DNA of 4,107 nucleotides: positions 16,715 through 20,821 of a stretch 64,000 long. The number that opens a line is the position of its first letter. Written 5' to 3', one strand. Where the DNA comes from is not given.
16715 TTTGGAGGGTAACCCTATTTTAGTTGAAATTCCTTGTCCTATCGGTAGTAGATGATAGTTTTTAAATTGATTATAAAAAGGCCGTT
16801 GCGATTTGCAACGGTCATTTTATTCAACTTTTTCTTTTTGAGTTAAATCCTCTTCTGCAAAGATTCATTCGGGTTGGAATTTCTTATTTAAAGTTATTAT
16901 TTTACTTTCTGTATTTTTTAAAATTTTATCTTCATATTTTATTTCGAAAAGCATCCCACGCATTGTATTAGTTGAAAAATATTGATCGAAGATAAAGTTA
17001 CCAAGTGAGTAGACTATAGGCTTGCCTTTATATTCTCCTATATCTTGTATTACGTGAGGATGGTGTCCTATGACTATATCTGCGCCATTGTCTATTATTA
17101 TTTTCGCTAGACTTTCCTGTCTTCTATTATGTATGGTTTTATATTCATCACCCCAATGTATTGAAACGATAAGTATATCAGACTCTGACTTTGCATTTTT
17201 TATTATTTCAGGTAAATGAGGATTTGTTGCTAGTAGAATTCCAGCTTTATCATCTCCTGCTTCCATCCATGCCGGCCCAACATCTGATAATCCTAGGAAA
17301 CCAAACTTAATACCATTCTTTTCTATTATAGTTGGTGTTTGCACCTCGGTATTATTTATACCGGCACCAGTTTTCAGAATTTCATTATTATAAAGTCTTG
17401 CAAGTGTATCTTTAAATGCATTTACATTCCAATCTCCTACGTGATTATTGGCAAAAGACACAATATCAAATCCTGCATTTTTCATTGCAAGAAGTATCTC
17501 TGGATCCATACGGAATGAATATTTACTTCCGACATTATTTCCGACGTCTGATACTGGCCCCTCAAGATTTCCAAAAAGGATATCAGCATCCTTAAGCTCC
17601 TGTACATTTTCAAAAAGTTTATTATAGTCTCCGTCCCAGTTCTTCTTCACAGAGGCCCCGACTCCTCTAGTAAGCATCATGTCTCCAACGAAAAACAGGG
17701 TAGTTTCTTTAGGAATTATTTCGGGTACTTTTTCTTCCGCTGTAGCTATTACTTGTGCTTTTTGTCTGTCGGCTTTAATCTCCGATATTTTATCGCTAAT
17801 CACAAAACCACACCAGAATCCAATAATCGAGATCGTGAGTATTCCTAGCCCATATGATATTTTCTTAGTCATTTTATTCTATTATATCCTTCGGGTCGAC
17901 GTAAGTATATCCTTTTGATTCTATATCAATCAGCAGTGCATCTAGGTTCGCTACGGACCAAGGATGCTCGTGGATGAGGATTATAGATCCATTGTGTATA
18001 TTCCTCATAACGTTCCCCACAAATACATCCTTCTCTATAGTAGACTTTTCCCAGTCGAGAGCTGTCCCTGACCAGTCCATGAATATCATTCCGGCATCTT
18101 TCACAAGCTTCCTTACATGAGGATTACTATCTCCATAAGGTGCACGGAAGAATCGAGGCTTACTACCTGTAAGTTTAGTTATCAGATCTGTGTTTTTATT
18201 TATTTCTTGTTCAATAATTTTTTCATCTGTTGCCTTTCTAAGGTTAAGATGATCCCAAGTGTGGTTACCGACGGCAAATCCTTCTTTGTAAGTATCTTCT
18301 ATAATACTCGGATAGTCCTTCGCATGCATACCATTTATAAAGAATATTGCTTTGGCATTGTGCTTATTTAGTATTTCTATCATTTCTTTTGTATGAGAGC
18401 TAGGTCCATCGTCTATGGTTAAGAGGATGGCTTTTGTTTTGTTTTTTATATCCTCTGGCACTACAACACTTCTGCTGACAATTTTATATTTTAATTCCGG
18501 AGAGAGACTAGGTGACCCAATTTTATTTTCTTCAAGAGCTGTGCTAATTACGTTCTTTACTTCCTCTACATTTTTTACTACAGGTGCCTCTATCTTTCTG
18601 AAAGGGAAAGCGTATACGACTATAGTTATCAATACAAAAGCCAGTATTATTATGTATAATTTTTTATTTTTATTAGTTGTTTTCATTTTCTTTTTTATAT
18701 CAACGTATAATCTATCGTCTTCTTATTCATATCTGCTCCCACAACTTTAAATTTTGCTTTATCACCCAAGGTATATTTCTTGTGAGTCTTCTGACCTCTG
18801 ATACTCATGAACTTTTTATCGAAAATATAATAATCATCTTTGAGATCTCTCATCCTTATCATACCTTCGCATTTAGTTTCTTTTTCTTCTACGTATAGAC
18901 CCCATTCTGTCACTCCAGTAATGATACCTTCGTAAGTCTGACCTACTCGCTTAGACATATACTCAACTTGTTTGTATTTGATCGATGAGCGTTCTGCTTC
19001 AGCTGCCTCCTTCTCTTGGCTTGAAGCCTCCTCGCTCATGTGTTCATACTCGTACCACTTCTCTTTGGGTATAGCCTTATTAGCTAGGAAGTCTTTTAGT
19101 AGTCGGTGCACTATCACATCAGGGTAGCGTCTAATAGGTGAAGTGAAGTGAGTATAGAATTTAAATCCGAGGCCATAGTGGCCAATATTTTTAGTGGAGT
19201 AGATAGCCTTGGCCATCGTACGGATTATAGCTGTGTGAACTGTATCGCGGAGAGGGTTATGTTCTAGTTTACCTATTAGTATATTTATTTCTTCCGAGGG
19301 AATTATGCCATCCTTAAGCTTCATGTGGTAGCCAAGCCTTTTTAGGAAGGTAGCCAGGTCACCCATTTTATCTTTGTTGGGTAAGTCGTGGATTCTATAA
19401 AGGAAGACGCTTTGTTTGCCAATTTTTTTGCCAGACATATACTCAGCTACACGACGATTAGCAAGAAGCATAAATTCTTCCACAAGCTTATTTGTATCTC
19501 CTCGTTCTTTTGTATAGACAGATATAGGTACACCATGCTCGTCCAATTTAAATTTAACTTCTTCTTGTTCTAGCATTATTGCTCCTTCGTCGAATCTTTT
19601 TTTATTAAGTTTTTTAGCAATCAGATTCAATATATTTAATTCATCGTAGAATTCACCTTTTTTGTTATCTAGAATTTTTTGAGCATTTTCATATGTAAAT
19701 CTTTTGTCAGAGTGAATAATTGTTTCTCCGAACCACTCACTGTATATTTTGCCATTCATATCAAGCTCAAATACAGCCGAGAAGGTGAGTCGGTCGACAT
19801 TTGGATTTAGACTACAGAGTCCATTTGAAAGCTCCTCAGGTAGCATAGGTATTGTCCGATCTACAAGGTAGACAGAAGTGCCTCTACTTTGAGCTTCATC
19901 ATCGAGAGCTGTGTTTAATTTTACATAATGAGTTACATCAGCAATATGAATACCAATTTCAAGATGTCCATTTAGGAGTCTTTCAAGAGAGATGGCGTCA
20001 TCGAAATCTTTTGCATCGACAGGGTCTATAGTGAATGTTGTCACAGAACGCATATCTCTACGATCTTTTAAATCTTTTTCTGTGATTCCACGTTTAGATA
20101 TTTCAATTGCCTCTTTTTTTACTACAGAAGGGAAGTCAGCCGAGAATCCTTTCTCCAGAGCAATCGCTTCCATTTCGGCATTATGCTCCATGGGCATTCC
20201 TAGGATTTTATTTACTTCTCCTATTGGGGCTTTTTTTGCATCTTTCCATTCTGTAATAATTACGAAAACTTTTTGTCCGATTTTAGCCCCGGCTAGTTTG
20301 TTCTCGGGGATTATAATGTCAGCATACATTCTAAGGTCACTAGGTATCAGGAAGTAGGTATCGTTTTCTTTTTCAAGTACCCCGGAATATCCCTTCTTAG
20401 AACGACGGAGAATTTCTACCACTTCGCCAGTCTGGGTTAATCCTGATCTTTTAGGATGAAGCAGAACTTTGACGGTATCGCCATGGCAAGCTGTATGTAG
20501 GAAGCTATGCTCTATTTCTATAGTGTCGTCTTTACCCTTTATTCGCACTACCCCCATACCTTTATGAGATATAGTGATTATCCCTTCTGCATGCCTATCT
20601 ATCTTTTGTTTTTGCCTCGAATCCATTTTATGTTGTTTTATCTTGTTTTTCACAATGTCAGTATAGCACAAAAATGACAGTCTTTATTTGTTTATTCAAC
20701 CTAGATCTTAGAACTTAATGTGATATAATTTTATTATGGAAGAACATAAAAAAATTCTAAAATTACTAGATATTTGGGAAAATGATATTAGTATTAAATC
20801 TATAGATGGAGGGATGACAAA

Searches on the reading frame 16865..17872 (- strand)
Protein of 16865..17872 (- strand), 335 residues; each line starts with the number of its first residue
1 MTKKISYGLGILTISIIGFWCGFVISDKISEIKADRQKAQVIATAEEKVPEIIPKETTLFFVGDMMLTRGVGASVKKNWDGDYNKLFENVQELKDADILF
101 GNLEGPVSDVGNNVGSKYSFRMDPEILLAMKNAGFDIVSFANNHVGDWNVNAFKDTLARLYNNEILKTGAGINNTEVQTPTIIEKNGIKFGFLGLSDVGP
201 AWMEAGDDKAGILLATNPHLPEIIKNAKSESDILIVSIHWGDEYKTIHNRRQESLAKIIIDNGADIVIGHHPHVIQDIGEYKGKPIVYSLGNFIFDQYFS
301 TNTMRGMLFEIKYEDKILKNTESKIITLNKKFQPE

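Call 10: search_protein_families(library=pfam, proteins=[window:16865-17872:-], max_evalue=0.001)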
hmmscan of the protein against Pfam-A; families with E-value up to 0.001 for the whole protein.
window:16865-17872:- (335 aa): 1 family
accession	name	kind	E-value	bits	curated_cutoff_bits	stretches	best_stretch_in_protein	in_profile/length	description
PF09587.15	PGA_cap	-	1.1e-71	241.8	27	1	58-297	1-255/255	Bacterial capsule synthesis protein PGA_cap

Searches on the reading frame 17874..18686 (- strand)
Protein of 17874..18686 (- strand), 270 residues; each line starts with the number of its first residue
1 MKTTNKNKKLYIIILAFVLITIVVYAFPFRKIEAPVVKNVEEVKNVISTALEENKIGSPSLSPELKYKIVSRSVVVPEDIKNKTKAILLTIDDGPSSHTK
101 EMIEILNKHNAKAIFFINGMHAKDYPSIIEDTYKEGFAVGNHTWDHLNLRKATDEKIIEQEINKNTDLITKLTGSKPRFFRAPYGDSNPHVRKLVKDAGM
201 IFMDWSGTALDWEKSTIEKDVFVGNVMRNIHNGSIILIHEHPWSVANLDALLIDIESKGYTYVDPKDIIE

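Call 10: search_protein_families(library=pfam, proteins=[window:17874-18686:-], max_evalue=0.001)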
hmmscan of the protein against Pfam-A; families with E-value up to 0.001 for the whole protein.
window:17874-18686:- (270 aa): 1 family
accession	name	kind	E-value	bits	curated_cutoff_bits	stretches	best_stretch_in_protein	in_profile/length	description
PF01522.26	Polysacc_deac_1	-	1.5e-36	125.5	23.1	1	81-200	3-121/124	Polysaccharide deacetylase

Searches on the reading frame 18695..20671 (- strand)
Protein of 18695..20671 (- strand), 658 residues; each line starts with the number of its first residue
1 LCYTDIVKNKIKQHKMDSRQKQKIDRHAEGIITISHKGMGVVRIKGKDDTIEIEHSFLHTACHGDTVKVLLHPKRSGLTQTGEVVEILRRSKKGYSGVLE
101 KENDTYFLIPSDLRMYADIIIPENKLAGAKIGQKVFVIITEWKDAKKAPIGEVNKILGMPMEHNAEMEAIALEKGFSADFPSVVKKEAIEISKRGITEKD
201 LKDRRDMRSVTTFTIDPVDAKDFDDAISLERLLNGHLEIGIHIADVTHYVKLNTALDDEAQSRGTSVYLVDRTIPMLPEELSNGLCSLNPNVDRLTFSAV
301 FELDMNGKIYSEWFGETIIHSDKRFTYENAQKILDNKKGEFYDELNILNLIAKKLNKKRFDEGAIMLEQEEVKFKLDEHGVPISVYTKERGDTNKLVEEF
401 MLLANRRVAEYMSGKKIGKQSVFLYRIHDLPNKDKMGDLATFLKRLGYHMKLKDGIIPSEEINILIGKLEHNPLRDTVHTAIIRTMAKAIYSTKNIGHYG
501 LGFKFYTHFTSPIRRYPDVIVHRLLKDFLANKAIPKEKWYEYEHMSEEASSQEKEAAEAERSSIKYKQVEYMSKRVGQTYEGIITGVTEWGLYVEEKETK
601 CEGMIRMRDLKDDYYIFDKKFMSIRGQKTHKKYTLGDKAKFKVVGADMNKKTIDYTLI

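Call 10: search_protein_families(library=pfam, proteins=[window:18695-20671:-], max_evalue=0.001)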
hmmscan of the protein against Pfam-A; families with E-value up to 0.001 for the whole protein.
window:18695-20671:- (658 aa): 5 families
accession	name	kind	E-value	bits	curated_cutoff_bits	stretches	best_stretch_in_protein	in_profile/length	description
PF00773.25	RNB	-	4.3e-111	371.8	29.3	1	204-530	1-325/326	RNB domain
PF17876.7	CSD2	-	2e-21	76.3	26.2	1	107-181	1-74/74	Cold shock domain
PF08206.17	OB_RNB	-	8.5e-09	35.4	24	1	30-87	1-58/58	Ribonuclease B OB domain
PF00575.29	S1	-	1.3e-08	35.5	22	1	575-654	3-70/74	S1 RNA binding domain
PF17849.7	OB_Dis3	-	4.5e-07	30.3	22.8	1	107-174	3-76/77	Dis3-like cold-shock domain 2 (CSD2)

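Call 40: find_homologous_proteins(query=window:18698-20626:-, max_evalue=1e-100)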
Query window:18698-20626:- (643 aa): 7999 proteins with E <= 1e-100 among 8000 candidates; the best 120 are listed.
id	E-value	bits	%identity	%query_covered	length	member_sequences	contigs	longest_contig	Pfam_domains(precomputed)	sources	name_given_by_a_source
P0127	0.0e+0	1445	100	100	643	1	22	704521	PF17849.8,PF00575.30,PF00773.26,PF08206.18,PF17876.8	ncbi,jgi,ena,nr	ncbi:TPA: ribonuclease R [Candidatus Nomurabacteria bacterium]|nr:MAG: Ribonuclease R [Candidatus No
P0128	0.0e+0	1445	100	100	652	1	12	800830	PF17849.8,PF00575.30,PF00773.26,PF08206.18,PF17876.8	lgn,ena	-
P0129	0.0e+0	1323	92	98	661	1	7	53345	PF17849.8,PF00575.30,PF00773.26,PF08206.18,PF17876.8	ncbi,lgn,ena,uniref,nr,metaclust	ncbi:MAG: Ribonuclease R [Candidatus Nomurabacteria bacterium GW2011_GWF2_35_66]|uniref:Ribonuclease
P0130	0.0e+0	1323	92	98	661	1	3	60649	PF17849.8,PF00575.30,PF00773.26,PF08206.18,PF17876.8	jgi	-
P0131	0.0e+0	1321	91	98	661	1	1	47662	PF17849.8,PF00575.30,PF00773.26,PF08206.18,PF17876.8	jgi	-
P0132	0.0e+0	1316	89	100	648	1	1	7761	PF17849.8,PF00575.30,PF00773.26,PF08206.18,PF17876.8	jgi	jgi:ribonuclease R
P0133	0.0e+0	1316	89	100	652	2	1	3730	PF17849.8,PF00575.30,PF00773.26,PF08206.18,PF17876.8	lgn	-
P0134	0.0e+0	1311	100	91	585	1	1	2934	PF17849.8,PF00773.26,PF08206.18,PF17876.8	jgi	-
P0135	0.0e+0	1311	89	100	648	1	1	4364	PF17849.8,PF00575.30,PF00773.26,PF08206.18,PF17876.8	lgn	-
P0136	0.0e+0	1306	90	100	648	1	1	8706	PF17849.8,PF00575.30,PF00773.26,PF08206.18,PF17876.8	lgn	-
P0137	0.0e+0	1301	91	99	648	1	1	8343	PF17849.8,PF00575.30,PF00773.26,PF08206.18,PF17876.8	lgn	-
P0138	0.0e+0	1300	89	100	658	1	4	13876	PF17849.8,PF00575.30,PF00773.26,PF08206.18,PF17876.8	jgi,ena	-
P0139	0.0e+0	1293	90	98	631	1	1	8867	PF17849.8,PF00575.30,PF00773.26,PF08206.18,PF17876.8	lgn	-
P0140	0.0e+0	1272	88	99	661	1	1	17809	PF17849.8,PF00575.30,PF00773.26,PF08206.18,PF17876.8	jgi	-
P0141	0.0e+0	1261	87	99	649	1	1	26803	PF17849.8,PF00575.30,PF00773.26,PF08206.18,PF17876.8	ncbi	-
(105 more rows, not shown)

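Call 41: find_encoding_contigs(protein=P0129, flank=6000, max_places=4)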
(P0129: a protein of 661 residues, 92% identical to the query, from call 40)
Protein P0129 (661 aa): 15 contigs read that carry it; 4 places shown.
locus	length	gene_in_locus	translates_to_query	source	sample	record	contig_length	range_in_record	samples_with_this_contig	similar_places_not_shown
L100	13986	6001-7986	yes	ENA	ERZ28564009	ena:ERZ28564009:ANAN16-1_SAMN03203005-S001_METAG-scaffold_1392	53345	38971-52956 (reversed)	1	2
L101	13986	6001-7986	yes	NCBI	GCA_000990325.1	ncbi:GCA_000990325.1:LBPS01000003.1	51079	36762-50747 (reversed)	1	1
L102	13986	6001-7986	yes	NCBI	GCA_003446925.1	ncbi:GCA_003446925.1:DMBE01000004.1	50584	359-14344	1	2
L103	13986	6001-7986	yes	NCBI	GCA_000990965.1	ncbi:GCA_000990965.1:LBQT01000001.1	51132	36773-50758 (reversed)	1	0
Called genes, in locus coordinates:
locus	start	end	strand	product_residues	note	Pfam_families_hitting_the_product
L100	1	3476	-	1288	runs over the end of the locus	?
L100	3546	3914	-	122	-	-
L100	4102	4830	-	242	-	PF01746:tRNA_m1G_MT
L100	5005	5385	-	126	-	PF13083:KH_KhpA-B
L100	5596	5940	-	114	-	PF00886:Ribosomal_S16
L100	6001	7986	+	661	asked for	PF08206:OB_RNB (weak), PF17849:OB_Dis3, PF17876:CSD2, PF00773:RNB, PF00575:S1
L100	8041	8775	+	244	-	PF01522:Polysacc_deac_1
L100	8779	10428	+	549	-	PF09587:PGA_cap, PF02557:VanY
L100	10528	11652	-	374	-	-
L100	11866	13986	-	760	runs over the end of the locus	PF02463:SMC_N, PF13175:AAA_15 (faint), PF13476:AAA_23, PF13304:AAA_21 (weak)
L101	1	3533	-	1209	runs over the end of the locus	-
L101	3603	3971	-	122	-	-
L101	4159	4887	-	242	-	PF01746:tRNA_m1G_MT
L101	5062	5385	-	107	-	PF13083:KH_KhpA-B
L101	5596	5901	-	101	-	PF00886:Ribosomal_S16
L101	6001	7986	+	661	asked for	PF08206:OB_RNB (weak), PF17849:OB_Dis3, PF17876:CSD2, PF00773:RNB, PF00575:S1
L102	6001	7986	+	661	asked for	PF08206:OB_RNB (weak), PF17849:OB_Dis3, PF17876:CSD2, PF00773:RNB, PF00575:S1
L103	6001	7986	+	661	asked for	PF08206:OB_RNB (weak), PF17849:OB_Dis3, PF17876:CSD2, PF00773:RNB, PF00575:S1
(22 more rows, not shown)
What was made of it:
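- On Integron gene cassette: The flanking genes are syntenic core genes (calls 10, 41).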

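Call 42: find_encoding_contigs(protein=P0137, flank=6000, max_places=2)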
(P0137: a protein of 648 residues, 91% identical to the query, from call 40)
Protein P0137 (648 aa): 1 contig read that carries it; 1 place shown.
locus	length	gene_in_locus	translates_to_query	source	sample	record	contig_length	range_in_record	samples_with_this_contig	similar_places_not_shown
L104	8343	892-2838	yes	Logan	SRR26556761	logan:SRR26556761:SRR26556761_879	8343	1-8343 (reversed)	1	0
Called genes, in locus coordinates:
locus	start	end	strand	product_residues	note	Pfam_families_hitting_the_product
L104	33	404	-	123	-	PF13083:KH_KhpA-B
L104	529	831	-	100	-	PF00886:Ribosomal_S16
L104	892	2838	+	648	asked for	PF08206:OB_RNB (faint), PF17849:OB_Dis3 (weak), PF17876:CSD2, PF00773:RNB, PF00575:S1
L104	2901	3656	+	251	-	PF01522:Polysacc_deac_1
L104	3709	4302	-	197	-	-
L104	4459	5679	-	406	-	-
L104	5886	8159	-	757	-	PF02463:SMC_N, PF13476:AAA_23 (faint), PF13304:AAA_21 (weak)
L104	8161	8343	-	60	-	?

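Call 44: find_encoding_contigs(protein=P0138, flank=5000, max_places=4)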
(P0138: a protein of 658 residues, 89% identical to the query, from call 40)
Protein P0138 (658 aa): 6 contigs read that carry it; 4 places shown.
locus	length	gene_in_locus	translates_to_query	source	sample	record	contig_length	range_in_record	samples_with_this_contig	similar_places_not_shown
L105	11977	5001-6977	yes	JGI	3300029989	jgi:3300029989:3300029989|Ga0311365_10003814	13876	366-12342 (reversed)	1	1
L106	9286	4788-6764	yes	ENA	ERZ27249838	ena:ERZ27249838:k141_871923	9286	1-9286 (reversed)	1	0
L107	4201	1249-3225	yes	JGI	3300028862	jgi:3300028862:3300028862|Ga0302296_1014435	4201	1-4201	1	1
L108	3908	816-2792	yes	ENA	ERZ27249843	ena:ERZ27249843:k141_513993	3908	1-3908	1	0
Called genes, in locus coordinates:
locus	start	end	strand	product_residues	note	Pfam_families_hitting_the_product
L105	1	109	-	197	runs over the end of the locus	-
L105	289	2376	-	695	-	PF01471:PG_binding_1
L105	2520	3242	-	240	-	PF01746:tRNA_m1G_MT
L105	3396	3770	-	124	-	PF13083:KH_KhpA-B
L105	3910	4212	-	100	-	PF00886:Ribosomal_S16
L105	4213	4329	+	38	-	-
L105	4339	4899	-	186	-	-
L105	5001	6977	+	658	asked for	PF08206:OB_RNB (weak), PF17849:OB_Dis3 (weak), PF17876:CSD2, PF00773:RNB, PF00575:S1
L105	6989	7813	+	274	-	PF01522:Polysacc_deac_1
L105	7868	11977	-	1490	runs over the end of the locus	?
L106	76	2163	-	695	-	PF01471:PG_binding_1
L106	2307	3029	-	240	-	PF01746:tRNA_m1G_MT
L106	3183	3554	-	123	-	PF13083:KH_KhpA-B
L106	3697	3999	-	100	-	PF00886:Ribosomal_S16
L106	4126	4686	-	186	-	-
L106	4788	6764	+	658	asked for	PF08206:OB_RNB (weak), PF17849:OB_Dis3 (weak), PF17876:CSD2, PF00773:RNB, PF00575:S1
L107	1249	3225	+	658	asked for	PF08206:OB_RNB (weak), PF17849:OB_Dis3 (weak), PF17876:CSD2, PF00773:RNB, PF00575:S1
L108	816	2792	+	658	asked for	PF08206:OB_RNB (weak), PF17849:OB_Dis3 (weak), PF17876:CSD2, PF00773:RNB, PF00575:S1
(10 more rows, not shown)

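Call 45: find_encoding_contigs(protein=P0136, flank=5000, max_places=2)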
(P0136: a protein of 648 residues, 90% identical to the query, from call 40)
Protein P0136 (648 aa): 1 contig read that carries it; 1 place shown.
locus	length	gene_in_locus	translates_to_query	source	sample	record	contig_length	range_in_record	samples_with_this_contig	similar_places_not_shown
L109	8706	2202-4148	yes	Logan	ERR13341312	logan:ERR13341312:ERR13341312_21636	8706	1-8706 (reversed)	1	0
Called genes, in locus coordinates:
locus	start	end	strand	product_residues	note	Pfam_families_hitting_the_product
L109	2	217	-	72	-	?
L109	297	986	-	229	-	PF01746:tRNA_m1G_MT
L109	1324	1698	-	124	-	PF13083:KH_KhpA-B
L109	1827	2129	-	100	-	PF00886:Ribosomal_S16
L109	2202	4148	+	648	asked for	PF08206:OB_RNB (faint), PF17849:OB_Dis3 (weak), PF17876:CSD2, PF00773:RNB, PF00575:S1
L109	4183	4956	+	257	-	PF01522:Polysacc_deac_1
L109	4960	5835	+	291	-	PF02557:VanY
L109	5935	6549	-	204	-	-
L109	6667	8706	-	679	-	?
